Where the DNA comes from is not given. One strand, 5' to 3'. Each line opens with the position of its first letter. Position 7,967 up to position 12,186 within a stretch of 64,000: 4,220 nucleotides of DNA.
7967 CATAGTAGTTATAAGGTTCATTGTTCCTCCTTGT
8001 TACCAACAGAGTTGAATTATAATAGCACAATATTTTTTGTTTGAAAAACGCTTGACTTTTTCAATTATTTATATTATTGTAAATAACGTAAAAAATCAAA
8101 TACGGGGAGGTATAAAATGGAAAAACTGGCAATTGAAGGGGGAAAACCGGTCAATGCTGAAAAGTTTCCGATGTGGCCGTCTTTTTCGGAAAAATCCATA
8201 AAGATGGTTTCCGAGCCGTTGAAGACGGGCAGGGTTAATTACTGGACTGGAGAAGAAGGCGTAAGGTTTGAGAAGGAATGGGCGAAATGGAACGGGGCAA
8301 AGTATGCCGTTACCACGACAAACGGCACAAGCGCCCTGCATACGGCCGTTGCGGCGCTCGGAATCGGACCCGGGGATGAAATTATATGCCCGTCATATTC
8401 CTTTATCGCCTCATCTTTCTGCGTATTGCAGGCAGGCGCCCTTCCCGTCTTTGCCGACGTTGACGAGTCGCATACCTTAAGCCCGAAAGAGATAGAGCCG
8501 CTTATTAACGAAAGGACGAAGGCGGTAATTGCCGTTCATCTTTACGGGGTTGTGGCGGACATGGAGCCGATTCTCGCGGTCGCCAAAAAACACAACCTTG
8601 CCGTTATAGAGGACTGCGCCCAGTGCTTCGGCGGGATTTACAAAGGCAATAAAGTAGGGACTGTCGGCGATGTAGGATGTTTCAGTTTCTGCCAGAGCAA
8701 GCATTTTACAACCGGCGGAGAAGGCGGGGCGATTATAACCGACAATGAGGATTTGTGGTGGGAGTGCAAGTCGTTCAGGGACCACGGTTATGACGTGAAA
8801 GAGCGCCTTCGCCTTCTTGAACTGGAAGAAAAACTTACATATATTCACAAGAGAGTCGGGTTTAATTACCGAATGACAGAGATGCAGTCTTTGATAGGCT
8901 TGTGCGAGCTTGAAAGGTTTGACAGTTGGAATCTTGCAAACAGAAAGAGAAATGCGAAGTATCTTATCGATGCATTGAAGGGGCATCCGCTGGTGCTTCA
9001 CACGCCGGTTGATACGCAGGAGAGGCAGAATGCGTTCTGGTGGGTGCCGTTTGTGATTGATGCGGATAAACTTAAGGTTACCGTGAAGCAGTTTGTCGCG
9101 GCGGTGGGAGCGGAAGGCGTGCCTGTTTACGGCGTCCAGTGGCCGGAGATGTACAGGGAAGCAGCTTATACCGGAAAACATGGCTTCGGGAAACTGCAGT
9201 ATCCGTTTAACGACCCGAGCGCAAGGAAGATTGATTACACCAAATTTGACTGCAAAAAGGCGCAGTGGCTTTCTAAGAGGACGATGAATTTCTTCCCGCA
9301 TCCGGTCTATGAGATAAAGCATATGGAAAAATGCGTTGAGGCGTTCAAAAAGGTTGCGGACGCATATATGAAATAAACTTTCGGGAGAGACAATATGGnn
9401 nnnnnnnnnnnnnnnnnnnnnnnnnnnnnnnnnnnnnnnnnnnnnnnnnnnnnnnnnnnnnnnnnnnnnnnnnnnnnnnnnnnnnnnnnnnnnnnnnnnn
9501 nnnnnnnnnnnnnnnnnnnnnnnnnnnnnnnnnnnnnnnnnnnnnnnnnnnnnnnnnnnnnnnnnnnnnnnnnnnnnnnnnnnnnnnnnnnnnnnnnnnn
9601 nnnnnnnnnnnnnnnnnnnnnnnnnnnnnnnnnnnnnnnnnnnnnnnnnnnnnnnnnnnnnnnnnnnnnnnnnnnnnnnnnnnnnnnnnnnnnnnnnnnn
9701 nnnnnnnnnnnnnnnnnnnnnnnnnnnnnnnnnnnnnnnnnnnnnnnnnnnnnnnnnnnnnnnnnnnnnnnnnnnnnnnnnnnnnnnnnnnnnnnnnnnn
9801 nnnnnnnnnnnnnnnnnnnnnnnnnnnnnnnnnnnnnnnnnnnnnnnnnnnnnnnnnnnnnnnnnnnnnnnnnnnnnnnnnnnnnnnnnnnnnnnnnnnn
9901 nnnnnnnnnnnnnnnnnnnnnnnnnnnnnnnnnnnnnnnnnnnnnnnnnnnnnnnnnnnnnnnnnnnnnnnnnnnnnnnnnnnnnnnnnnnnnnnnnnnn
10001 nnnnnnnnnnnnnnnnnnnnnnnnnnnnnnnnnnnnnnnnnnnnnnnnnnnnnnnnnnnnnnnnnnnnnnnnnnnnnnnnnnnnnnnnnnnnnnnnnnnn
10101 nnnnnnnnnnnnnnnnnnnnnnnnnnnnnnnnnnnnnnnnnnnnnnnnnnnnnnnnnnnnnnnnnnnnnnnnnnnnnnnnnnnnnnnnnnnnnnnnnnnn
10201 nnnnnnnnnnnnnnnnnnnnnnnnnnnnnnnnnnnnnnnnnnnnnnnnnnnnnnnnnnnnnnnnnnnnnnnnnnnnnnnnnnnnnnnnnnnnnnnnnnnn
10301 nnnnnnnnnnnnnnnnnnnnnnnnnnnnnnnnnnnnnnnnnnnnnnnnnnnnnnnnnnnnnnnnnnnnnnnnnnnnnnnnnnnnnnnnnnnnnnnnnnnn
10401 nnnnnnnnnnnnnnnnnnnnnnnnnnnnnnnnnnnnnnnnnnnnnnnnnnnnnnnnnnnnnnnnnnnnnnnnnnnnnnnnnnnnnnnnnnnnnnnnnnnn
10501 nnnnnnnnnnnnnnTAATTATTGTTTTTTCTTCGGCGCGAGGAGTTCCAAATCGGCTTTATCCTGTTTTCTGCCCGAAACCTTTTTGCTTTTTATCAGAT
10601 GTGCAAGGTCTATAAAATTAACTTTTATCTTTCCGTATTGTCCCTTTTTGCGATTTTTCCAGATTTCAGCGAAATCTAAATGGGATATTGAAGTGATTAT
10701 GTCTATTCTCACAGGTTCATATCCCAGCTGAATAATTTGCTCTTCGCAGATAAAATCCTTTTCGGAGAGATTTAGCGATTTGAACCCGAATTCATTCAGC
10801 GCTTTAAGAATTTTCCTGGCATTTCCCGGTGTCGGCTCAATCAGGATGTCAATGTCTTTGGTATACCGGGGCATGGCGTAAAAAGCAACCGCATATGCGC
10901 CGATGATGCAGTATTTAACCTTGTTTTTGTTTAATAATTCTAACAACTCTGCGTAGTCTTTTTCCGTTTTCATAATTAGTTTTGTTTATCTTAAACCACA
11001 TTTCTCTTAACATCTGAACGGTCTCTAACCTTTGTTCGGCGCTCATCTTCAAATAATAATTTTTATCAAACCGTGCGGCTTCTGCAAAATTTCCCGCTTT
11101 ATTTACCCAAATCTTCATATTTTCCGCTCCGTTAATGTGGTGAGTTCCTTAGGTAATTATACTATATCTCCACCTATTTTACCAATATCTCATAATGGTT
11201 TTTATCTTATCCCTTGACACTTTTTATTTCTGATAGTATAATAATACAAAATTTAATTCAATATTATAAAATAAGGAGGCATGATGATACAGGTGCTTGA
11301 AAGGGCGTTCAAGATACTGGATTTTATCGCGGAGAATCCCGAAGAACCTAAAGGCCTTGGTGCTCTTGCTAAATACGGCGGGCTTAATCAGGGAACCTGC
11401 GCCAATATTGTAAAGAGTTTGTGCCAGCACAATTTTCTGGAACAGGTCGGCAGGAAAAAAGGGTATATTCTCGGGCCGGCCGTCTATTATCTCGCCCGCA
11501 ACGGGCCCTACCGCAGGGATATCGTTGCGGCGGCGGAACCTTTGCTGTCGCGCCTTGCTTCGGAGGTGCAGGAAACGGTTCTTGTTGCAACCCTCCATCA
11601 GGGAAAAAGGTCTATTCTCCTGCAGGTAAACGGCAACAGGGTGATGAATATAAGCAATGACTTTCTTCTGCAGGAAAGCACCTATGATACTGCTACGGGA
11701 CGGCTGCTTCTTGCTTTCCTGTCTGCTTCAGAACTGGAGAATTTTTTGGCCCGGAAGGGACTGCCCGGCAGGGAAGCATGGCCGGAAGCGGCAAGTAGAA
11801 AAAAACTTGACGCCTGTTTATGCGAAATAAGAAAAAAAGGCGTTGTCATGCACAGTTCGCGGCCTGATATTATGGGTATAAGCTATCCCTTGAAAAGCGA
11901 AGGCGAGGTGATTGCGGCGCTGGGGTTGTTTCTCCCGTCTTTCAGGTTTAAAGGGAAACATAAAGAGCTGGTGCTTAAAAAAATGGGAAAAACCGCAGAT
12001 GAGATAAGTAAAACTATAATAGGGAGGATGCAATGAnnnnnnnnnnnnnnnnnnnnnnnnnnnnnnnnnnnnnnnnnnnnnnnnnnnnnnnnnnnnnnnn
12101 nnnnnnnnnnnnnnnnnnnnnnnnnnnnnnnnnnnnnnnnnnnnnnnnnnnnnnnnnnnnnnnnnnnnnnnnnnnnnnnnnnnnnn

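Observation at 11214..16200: IclR regulator translationally coupled to a tandem array of QueG/reductive-dehalogenase-like Fe-S paralogs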

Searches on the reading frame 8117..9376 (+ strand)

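Call 50: search_protein_families(library=pfam, proteins=[window:8117-9376:+], max_evalue=0.001)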
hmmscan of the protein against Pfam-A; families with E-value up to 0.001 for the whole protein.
window:8117-9376:+ (419 aa): 5 families
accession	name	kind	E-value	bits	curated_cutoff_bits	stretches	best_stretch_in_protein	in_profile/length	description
PF01041.23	DegT_DnrJ_EryC1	-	7e-88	295.7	19.8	1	24-352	4-318/360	DegT/DnrJ/EryC1/StrS aminotransferase family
PF01212.27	Beta_elim_lyase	-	1.1e-07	31.9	27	1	46-302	32-280/288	Beta-eliminating lyase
PF00266.25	Aminotran_5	-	6e-07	29.2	21.5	1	56-173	53-182/371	Aminotransferase class-V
PF01053.26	Cys_Met_Meta_PP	-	2.4e-06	26.8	27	1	51-169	57-176/381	Cys/Met metabolism PLP-dependent enzyme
PF00155.27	Aminotran_1_2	-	0.00018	21.3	19.7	1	49-166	45-185/361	Aminotransferase class I and II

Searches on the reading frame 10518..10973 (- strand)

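Call 50: search_protein_families(library=pfam, proteins=[window:10518-10973:-], max_evalue=0.001)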
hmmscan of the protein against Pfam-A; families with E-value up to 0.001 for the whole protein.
window:10518-10973:- (151 aa): 3 families
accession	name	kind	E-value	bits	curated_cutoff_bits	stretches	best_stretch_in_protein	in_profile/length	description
PF19502.5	DUF6036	-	5.7e-07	29.9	23.6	1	10-143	10-116/164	Nucleotidyltransferase of unknown function (DUF6036)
PF09970.15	DUF2204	-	6.1e-05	23.2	20.3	1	4-146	2-145/181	Nucleotidyl transferase of unknown function (DUF2204)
PF14907.12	NTP_transf_5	-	0.00087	19.4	31.2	0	8-116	61-173/249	Uncharacterised nucleotidyltransferase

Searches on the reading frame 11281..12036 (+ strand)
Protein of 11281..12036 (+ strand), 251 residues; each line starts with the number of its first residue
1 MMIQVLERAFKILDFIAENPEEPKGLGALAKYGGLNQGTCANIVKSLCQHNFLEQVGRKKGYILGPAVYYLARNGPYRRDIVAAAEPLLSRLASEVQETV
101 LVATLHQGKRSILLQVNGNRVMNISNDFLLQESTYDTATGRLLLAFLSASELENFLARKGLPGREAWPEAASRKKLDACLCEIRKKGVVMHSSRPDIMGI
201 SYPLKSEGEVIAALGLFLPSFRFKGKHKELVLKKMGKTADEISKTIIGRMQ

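Call 3: search_protein_families(library=pfam, proteins=[window:11281-12036:+], max_evalue=0.1)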
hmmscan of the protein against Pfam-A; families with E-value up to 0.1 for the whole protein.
window:11281-12036:+ (251 aa): 4 families
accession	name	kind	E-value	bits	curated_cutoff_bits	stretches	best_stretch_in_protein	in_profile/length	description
PF01614.24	IclR_C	-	2.6e-16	60.1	24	1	78-244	6-174/174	Bacterial transcriptional regulator IclR C-terminal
PF09339.16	HTH_IclR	-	7.1e-07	29.4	22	1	6-56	2-51/52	IclR helix-turn-helix domain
PF12802.13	MarR_2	-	0.00078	20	27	1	9-56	7-53/61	MarR family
PF01047.28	MarR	-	0.058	13.7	24.6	0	10-54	6-48/59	MarR family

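Call 4: search_protein_families(library=ncbifam, proteins=[window:11281-12036:+], max_evalue=0.1)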
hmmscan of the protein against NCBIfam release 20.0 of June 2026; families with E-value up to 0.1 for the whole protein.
window:11281-12036:+ (251 aa): 7 families
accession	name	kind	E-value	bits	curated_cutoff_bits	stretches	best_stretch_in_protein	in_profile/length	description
TIGR02431.1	pcaR_pcaU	subfamily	4e-16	59.1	284.75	1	2-244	4-246/248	beta-ketoadipate pathway transcriptional regulators, PcaR/PcaU/PobR family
NF008601.2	PRK11569.1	equivalog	6.5e-16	58.3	380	1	3-190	26-213/276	glyoxylate bypass operon transcriptional repressor IclR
NF045644.1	TransRegBhcR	equivalog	4.8e-15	55.6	350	1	2-246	21-265/267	HTH-type transcriptional regulator BhcR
NF011671.1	PRK15090.1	equivalog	1.3e-10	41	275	1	6-245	13-252/256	DNA-binding transcriptional regulator KdgR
NF007342.0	PRK09834.1-4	equivalog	3e-08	33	251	1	3-223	11-233/263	DNA-binding transcriptional regulator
NF007341.0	PRK09834.1-3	equivalog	0.0016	17.6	269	1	3-217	7-229/274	DNA-binding transcriptional regulator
NF007548.0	PRK10163.1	equivalog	0.0017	17.5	406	1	4-161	22-178/271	HTH-type transcriptional repressor AllR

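Call 65: list_cluster_members(proteins=[window:11281-12033:+, window:12033-14261:+, window:14267-15091:+, window:14222-15091:+, window:15145-16197:+])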
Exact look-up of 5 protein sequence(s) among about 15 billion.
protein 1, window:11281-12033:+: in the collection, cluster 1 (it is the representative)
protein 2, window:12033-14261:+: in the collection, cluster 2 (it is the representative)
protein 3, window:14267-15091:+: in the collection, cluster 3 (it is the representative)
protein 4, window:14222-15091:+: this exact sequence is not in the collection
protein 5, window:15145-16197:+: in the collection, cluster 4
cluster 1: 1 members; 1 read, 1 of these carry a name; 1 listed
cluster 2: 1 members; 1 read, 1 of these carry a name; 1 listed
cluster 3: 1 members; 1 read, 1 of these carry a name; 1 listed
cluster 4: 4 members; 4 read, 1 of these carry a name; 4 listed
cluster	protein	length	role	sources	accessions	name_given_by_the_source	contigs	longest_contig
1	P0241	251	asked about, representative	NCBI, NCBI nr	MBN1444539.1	MAG: helix-turn-helix domain-containing protein [Candidatus Omnitrophica bacterium] | helix-turn-helix domain-containing protein [Candidatus Omnitrophota bacterium]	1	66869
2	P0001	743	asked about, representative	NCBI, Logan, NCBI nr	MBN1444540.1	MAG: hypothetical protein JW957_00335 [Candidatus Omnitrophica bacterium] | hypothetical protein [Candidatus Omnitrophota bacterium]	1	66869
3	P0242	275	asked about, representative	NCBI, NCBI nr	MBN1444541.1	MAG: hypothetical protein JW957_00340 [Candidatus Omnitrophica bacterium] | hypothetical protein [Candidatus Omnitrophota bacterium]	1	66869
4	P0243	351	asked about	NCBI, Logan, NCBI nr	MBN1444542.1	MAG: hypothetical protein JW957_00345 [Candidatus Omnitrophica bacterium] | hypothetical protein [Candidatus Omnitrophota bacterium]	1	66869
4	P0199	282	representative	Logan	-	-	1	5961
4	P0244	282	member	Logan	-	-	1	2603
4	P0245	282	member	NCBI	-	-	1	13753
